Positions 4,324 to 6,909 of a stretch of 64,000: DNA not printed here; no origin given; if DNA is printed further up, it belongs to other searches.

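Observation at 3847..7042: Candidate undescribed three-gene system: 98-aa protein, soluble HerA/VirB4-clade ATPase with novel N-domain, and a protein carrying an RNA polymerase alphaCTD copy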

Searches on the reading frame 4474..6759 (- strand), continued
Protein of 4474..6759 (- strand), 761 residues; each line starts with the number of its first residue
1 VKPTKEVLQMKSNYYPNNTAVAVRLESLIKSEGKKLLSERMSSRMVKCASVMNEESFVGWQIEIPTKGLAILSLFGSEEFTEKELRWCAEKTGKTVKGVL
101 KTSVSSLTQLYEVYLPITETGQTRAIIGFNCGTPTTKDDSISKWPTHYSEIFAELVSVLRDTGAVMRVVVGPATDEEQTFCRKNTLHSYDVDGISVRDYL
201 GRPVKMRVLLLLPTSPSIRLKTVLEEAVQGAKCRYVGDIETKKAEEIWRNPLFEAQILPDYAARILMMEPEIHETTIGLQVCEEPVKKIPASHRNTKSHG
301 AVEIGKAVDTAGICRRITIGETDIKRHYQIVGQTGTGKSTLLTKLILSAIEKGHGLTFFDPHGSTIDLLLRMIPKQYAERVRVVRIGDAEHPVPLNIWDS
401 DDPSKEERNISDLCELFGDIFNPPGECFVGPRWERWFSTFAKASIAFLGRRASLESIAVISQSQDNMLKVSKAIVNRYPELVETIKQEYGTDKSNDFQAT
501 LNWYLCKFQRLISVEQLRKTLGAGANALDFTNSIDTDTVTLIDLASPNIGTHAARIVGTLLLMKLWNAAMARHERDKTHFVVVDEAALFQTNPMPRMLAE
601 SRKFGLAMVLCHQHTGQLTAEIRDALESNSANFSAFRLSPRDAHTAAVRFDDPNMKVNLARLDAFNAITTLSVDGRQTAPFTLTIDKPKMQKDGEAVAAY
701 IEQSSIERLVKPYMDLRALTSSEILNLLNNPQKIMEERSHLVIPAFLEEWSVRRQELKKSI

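Call 20: find_related_loci(query=A1, collection=metagenome_contigs, flank=10000)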
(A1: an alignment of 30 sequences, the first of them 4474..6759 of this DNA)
Query A1 (761 aa) in metagenome_contigs; peptide patterns used: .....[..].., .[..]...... (x = any residue, [..] = any of these).
220 stretches matched a pattern; 49 encode a relative of the query (tblastn E <= 1e-3); 49 distinct loci.
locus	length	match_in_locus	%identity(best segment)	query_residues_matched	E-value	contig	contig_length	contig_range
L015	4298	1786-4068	98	1-761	0e+0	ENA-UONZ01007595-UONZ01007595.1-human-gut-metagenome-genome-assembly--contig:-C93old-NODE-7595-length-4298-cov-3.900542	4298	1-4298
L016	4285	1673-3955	99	1-761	0e+0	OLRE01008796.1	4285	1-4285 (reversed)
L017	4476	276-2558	98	1-761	0e+0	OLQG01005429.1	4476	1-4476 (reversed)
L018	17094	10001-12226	69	15-759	0e+0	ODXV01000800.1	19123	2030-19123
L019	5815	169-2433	67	10-761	0e+0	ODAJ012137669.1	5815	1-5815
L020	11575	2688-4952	67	10-761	0e+0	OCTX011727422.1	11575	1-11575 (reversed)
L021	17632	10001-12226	66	15-759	0e+0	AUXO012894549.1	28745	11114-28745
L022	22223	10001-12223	65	15-760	0e+0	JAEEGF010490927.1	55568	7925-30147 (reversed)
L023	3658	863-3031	67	10-733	0e+0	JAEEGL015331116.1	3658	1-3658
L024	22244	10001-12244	64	10-759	0e+0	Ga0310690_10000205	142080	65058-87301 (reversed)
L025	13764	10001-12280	60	13-760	0e+0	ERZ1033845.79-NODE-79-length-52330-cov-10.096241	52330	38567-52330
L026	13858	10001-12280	60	13-760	0e+0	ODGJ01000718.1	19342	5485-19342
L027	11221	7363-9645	59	13-761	0e+0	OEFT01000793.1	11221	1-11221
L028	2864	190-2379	62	5-728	0e+0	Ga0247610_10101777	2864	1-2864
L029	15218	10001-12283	59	13-761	0e+0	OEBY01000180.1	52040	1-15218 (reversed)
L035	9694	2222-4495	64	15-760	0e+0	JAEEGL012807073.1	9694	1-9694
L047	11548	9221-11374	55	15-730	0e+0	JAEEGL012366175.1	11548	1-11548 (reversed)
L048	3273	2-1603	69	200-733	0e+0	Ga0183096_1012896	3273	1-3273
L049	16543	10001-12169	52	15-734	0e+0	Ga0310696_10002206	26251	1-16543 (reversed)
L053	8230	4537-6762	46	5-736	0e+0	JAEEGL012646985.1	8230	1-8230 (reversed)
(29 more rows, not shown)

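Call 28: search_protein_families(library=pfam, proteins=[L007:2893-3546:+, L008:3738-4265:+, L012:9476-9874:+, L012:10507-15930:+, L014:12144-12860:+, L025:12247-12930:+, L022:12242-12853:+, L022:12657-14009:+, L022:7534-9477:+, L053:7000-7902:+], max_evalue=0.01)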
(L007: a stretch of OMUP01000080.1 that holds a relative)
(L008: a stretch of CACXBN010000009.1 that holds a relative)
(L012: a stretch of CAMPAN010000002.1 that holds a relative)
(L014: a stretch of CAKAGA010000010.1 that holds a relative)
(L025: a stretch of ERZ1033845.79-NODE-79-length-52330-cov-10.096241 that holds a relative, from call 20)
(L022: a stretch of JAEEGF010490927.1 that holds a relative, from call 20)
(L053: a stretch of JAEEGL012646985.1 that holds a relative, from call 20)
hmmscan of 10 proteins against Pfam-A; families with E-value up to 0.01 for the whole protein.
L007:2893-3546:+ (217 aa): 2 families
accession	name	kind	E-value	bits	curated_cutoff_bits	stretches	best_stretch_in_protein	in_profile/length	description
PF03118.21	RNA_pol_A_CTD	-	6.1e-21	74.4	23.8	1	115-172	6-65/67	Bacterial RNA polymerase, alpha chain C terminal domain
PF18908.5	DUF5663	-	3.6e-07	31.1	23.7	1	29-89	19-83/84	Protein of unknown function (DUF5663)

L008:3738-4265:+ (175 aa): 2 families
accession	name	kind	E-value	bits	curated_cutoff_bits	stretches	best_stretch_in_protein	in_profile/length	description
PF03118.21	RNA_pol_A_CTD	-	6.6e-16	58.2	23.8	1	108-164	9-67/67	Bacterial RNA polymerase, alpha chain C terminal domain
PF18908.5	DUF5663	-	4.2e-09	37.3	23.7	1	16-90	6-83/84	Protein of unknown function (DUF5663)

L012:9476-9874:+ (132 aa): 1 family
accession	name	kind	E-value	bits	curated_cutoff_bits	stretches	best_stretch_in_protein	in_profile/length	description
PF18908.5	DUF5663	-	1.2e-08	35.8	23.7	1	29-87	19-80/84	Protein of unknown function (DUF5663)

L012:10507-15930:+ (1807 aa): 15 families
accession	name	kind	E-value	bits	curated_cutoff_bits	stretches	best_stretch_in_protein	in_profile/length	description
PF00004.35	AAA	-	5.5e-26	92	21.2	2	1076-1188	2-109/131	ATPase family associated with various cellular activities (AAA)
PF13365.12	Trypsin_2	-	3.7e-22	80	27.6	1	1630-1779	1-144/144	Trypsin-like peptidase domain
PF17866.7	AAA_lid_6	-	2e-13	50.6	24.3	2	1244-1294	5-59/60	AAA lid domain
PF00089.32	Trypsin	-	4.5e-09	36.9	20.6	1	1630-1796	27-211/220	Trypsin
PF07728.20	AAA_5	-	3.2e-07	30.9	22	0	1076-1142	3-73/139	AAA domain (dynein-related subfamily)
PF05496.18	RuvB_N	-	5e-07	30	27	1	1313-1368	5-59/159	Holliday junction DNA helicase RuvB P-loop domain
PF13401.12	AAA_22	-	0.0002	22.1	27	0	1073-1111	6-46/130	AAA domain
PF01078.27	Mg_chelatase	-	0.00021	21.2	20.3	0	1344-1366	24-46/207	Magnesium chelatase, subunit ChlI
PF13604.12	AAA_30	-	0.00097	19.4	27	0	1075-1115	21-61/191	AAA domain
PF13238.12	AAA_18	-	0.0011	19.8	29.4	0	1078-1105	4-25/128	AAA domain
PF06414.18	Zeta_toxin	-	0.0024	17.8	22.3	0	1068-1097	12-41/199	Zeta toxin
PF00910.28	RNA_helicase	-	0.0042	18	21.5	0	1346-1368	2-24/105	RNA helicase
PF13191.12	AAA_16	-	0.0046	17.9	32.6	0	1060-1110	12-63/167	AAA ATPase domain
PF05887.16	Trypan_PARP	-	0.0085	16.5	100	0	522-580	44-99/134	Procyclic acidic repetitive protein (PARP)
PF06309.17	Torsin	-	0.0091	16.5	27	0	1032-1101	16-82/127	Torsin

L014:12144-12860:+ (238 aa): 2 families
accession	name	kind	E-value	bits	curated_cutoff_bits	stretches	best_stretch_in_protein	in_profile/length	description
PF18908.5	DUF5663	-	2.5e-05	25.2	23.7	1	90-144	20-75/84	Protein of unknown function (DUF5663)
PF03118.21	RNA_pol_A_CTD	-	0.0003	20.9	23.8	1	181-212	19-50/67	Bacterial RNA polymerase, alpha chain C terminal domain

L025:12247-12930:+ (227 aa): 2 families
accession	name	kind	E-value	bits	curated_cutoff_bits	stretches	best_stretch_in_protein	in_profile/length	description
PF18908.5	DUF5663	-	1.3e-06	29.3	23.7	1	52-111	19-79/84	Protein of unknown function (DUF5663)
PF03118.21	RNA_pol_A_CTD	-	0.0011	19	23.8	1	144-174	19-49/67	Bacterial RNA polymerase, alpha chain C terminal domain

L022:12242-12853:+ (203 aa): 2 families
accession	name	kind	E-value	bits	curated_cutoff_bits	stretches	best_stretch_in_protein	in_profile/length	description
PF03118.21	RNA_pol_A_CTD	-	7.2e-17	61.3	23.8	1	110-166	8-66/67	Bacterial RNA polymerase, alpha chain C terminal domain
PF18908.5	DUF5663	-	2.8e-05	25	23.7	1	15-90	2-80/84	Protein of unknown function (DUF5663)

L022:12657-14009:+ (450 aa): 16 families
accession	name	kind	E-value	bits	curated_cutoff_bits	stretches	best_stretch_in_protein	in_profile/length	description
PF00004.35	AAA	-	4.2e-19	69.7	21.2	1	226-355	2-129/131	ATPase family associated with various cellular activities (AAA)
PF17866.7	AAA_lid_6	-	7.1e-15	55.3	24.3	1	381-442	2-60/60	AAA lid domain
PF13401.12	AAA_22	-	5.3e-05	24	27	0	224-244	7-27/130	AAA domain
PF20720.3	nSTAND3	-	8.9e-05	22.7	27.2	1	223-250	18-45/155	Novel STAND NTPase 3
PF05496.18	RuvB_N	-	9e-05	22.7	27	1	222-324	33-115/159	Holliday junction DNA helicase RuvB P-loop domain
PF13245.12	AAA_19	-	0.00017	22.2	25.1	1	222-261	11-51/134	AAA domain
PF13238.12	AAA_18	-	0.00052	20.9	29.4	1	226-260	2-35/128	AAA domain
PF07728.20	AAA_5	-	0.0006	20.3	22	1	224-294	1-75/139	AAA domain (dynein-related subfamily)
PF01078.27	Mg_chelatase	-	0.00073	19.4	20.3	0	223-262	23-59/207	Magnesium chelatase, subunit ChlI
PF13191.12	AAA_16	-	0.00087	20.3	32.6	1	223-246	25-49/167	AAA ATPase domain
PF13604.12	AAA_30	-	0.0041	17.3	27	1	225-297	21-100/191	AAA domain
PF00005.33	ABC_tran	-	0.0044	18.1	25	0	223-252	12-42/137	ABC transporter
PF21196.3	PcrA_UvrD_tudor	-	0.0065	16.7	23.9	0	94-124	8-37/48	PcrA/UvrD tudor domain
PF14532.12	Sigma54_activ_2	-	0.0066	17.1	25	0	225-329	24-108/138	Sigma-54 interaction domain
PF13521.12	AAA_28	-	0.0081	16.8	27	0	226-246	3-24/164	AAA domain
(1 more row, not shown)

L022:7534-9477:+ (647 aa): 5 families
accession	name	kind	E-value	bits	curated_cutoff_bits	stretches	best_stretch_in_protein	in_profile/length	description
PF03118.21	RNA_pol_A_CTD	-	9.7e-21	73.7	23.8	1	291-350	8-67/67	Bacterial RNA polymerase, alpha chain C terminal domain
PF00004.35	AAA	-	3.3e-16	60.4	21.2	1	414-523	3-115/131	ATPase family associated with various cellular activities (AAA)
PF17866.7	AAA_lid_6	-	1e-07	32.3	24.3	1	567-613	1-47/60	AAA lid domain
PF13521.12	AAA_28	-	0.0017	19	27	0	414-565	4-153/164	AAA domain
PF20720.3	nSTAND3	-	0.0044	17.2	27.2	1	415-555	23-150/155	Novel STAND NTPase 3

L053:7000-7902:+ (300 aa): 1 family
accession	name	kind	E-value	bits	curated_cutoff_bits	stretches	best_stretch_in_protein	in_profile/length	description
PF18908.5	DUF5663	-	1.3e-12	48.6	23.7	1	17-90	11-83/84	Protein of unknown function (DUF5663)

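Call 32: predict_structure(alignment_id=A1)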
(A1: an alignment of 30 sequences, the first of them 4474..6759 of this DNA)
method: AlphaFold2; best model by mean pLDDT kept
length: 761 residues; sequences in the alignment: 30
mean_pLDDT: 81.4   pTM: 0.62
mean pLDDT of the five models: 81.4, 80.6, 79.8, 78.1, 71.6
residues with pLDDT >= 90: 203; 70-90: 457; 50-70: 65; < 50: 36
segments of 3 or more residues with pLDDT < 50: 1-11, 122-140, 740-743
pLDDT, mean of each block of 10 residues (from residue 1): 33 77 88 81 93 91 88 92 91 77 72 87 45 39 82 90 93 92 86 87 95 91 89 92 91 92 93 77 72 83 89 87 83 76 90 91 85 92 85 78 85 79 58 83 87 85 86 88 80 68 75 73 66 86 76 81 88 84 87 85 87 83 75 77 79 80 82 80 88 93 89 76 89 68 57 70 44
secondary structure, 60 per line:
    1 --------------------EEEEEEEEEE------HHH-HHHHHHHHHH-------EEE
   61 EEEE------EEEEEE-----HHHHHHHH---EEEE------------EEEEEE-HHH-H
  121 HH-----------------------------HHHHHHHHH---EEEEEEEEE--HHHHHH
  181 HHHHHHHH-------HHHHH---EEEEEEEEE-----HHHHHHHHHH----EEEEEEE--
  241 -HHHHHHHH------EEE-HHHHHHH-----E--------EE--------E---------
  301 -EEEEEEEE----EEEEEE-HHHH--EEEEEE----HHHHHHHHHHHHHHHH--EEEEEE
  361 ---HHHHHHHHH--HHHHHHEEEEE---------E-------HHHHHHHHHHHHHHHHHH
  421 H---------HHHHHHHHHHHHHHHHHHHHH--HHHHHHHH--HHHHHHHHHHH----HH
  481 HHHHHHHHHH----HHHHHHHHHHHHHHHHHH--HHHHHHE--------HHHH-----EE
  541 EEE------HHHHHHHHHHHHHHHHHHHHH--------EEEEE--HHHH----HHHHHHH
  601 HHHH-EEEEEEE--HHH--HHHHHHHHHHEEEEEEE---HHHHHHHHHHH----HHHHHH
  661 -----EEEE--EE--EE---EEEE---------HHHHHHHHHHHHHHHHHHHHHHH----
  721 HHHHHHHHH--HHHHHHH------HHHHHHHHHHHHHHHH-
elements in order (helices of 4 or more, strands of 3 or more residues): E21-30 H41-50 E58-64 E71-76 H82-89 E93-96 E109-114 H152-160 E164-172 H175-188 H196-200 E204-212 H218-227 E232-238 H242-249 E256-258 H260-266 E302-309 E314-319 H321-324 E327-332 H337-352 E355-360 H364-372 H375-380 E381-385 H403-421 H431-451 H454-461 H464-474 H479-490 H495-512 H515-520 H530-533 E539-543 H550-570 E579-583 H586-589 H594-604 E606-612 H620-629 E630-636 H640-650 H655-660 E666-669 E681-684 H694-716 H721-729 H732-738 H745-760

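Call 39: fold_search(model_id=the predicted structure, library=pdb)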
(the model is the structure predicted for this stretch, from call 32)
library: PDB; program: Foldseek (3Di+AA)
matches with E <= 10: 915; with E <= 0.001: 124
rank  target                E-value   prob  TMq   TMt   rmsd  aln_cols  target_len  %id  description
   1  9x1m_A                3.6e-14  1.00  0.32  0.41  21.1       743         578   12  The cryo-EM structure of HerA-NurA complex with AMPPNP and dsDNA from Thermococcus kodakarensis (released 2026-02-04)
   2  4d2i_B                9.4e-14  1.00  0.33  0.51  17.8       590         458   13  Crystal structure of the HerA hexameric DNA translocase from Sulfolobus solfataricus bound to AMP-PNP (released 2014-12-03)
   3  8rtd_P                5.2e-13  1.00  0.28  0.28  25.9       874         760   11  Stalk-Arches-IMC structure from the fully-assembled R388 type IV secretion system determined by cryo-EM. (released 2024-06-19)
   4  8rtd_O                9.9e-13  1.00  0.33  0.32  21.2       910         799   11  Stalk-Arches-IMC structure from the fully-assembled R388 type IV secretion system determined by cryo-EM. (released 2024-06-19)
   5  9x1l_A                1.4e-12  1.00  0.29  0.37  21.0       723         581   12  The cryo-EM structure of HerA-NurA complex with AMPPNP from Thermococcus kodakarensis (released 2026-02-04)
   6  1e9r_G                1.8e-12  1.00  0.36  0.61   7.2       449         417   14  Bacterial conjugative coupling protein TrwBdeltaN70. Trigonal form in complex with sulphate. (released 2001-02-06)
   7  4d2i_A                2.1e-12  1.00  0.33  0.51  17.3       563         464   13  Crystal structure of the HerA hexameric DNA translocase from Sulfolobus solfataricus bound to AMP-PNP (released 2014-12-03)
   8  8rtd_g                2.3e-12  1.00  0.32  0.33  21.0       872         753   11  Stalk-Arches-IMC structure from the fully-assembled R388 type IV secretion system determined by cryo-EM. (released 2024-06-19)
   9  9c1m_M                3.0e-12  1.00  0.33  0.41  18.0       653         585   12  HerA-DUF assembly 1 (released 2025-06-04)
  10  8xau_E                4.2e-12  1.00  0.34  0.45  17.4       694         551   12  Cryo-EM structure of HerA (released 2024-06-05)
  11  8xaw_D                4.2e-12  1.00  0.30  0.39  19.0       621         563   12  Cryo-EM structure of an anti-phage defense complex bound to AMPPNP and DNA at state 1 (released 2024-06-05)
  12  7es4                  6.5e-12  1.00  0.34  0.64   7.1       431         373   16  the crystral structure of DndH-C-domain (released 2022-05-11)
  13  1e9s_K                7.2e-12  1.00  0.34  0.57   8.5       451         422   16  Bacterial conjugative coupling protein TrwBdeltaN70. Unbound monoclinic form. (released 2001-02-06)
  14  8rtd_V                7.6e-12  1.00  0.25  0.26  24.5       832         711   11  Stalk-Arches-IMC structure from the fully-assembled R388 type IV secretion system determined by cryo-EM. (released 2024-06-19)
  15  8sub_Q                8.9e-12  1.00  0.35  0.47  19.2       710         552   14  E. coli SIR2-HerA complex (dodecamer SIR2 pentamer HerA) (released 2023-12-27)
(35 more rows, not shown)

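Call 43: find_encoding_contigs(protein=P0036, flank=8000, max_places=1)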
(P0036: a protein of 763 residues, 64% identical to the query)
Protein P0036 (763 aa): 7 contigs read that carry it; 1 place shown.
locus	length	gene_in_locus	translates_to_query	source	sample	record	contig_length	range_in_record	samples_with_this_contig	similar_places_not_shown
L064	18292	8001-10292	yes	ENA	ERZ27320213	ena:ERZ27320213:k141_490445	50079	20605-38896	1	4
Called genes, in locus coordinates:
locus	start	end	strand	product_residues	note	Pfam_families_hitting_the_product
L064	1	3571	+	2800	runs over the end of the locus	-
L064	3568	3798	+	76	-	-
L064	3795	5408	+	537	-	-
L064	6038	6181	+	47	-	-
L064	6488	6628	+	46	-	-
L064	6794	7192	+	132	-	-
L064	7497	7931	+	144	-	-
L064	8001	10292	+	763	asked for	PF01935:DUF87, PF10412:TrwB_AAD_bind (faint), PF13604:AAA_30 (faint)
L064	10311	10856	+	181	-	PF18908:DUF5663, PF03118:RNA_pol_A_CTD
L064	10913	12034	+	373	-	PF13401:AAA_22 (faint), PF00004:AAA, PF17866:AAA_lid_6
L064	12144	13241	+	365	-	-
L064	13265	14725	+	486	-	-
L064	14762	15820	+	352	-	-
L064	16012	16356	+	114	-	-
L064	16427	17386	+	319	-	PF13280:WYL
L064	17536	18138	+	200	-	PF00717:Peptidase_S24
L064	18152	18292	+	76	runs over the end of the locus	-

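Call 44: find_encoding_contigs(protein=P0054, flank=8000, max_places=1)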
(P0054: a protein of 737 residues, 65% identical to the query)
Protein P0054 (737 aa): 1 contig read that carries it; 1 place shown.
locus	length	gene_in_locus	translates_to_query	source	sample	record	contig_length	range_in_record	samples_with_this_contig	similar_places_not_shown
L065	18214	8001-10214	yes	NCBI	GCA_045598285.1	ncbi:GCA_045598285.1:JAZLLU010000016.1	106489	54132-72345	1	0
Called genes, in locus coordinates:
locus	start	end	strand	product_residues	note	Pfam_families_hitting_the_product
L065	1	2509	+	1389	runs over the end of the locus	PF28192:Cas13a_endoribonuclease, PF28350:Cas13a_C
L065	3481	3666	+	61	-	-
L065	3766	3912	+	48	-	-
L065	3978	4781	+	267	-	-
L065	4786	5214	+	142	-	-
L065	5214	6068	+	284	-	-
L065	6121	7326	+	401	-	PF00691:OmpA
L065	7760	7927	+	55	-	-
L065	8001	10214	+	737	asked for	PF01935:DUF87, PF10412:TrwB_AAD_bind (faint), PF13401:AAA_22 (faint)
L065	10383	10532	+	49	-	-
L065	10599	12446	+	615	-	PF07733:DNA_pol3_alpha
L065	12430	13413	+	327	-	PF02163:Peptidase_M50 (faint)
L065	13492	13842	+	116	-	-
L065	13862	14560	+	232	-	-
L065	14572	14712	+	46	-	-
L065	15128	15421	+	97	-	-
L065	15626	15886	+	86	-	-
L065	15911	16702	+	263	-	PF12146:Hydrolase_4, PF00561:Abhydrolase_1, PF12697:Abhydrolase_6 (weak), PF20408:Abhydrolase_11 (faint), PF00326:Peptidase_S9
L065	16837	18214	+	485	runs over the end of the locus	PF13306:LRR_5, PF13855:LRR_8 (faint), PF13306:LRR_5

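Call 45: find_encoding_contigs(protein=P0022, flank=8000, max_places=1)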
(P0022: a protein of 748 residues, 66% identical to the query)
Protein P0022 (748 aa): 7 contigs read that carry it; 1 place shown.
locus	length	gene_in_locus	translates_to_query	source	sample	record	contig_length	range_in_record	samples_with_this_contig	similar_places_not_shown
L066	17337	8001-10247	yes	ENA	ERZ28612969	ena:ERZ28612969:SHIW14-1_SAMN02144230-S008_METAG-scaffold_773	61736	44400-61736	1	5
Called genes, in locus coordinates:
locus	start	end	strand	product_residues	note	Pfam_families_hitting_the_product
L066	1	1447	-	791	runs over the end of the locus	PF00078:RVT_1, PF22548:AEP-TOTE, PF22709:Mu_Gam-Sipho_Gp157-TOTE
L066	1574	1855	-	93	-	PF09827:CRISPR_Cas2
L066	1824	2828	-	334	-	PF01867:Cas_Cas1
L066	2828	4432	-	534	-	PF22205:Csm6_6H, PF09670:Cas_Cas02710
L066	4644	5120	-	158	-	PF20020:DUF6431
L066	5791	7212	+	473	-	PF07733:DNA_pol3_alpha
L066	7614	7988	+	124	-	-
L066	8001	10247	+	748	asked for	PF01935:DUF87 (weak), PF10412:TrwB_AAD_bind (faint)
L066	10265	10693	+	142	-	PF18908:DUF5663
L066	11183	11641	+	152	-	-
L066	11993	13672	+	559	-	-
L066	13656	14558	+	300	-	-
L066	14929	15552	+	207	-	PF00072:Response_reg, PF00196:GerE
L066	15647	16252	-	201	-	PF03050:DDE_Tnp_IS66, PF13817:DDE_Tnp_IS66_C (weak)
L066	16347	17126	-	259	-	PF00589:Phage_integrase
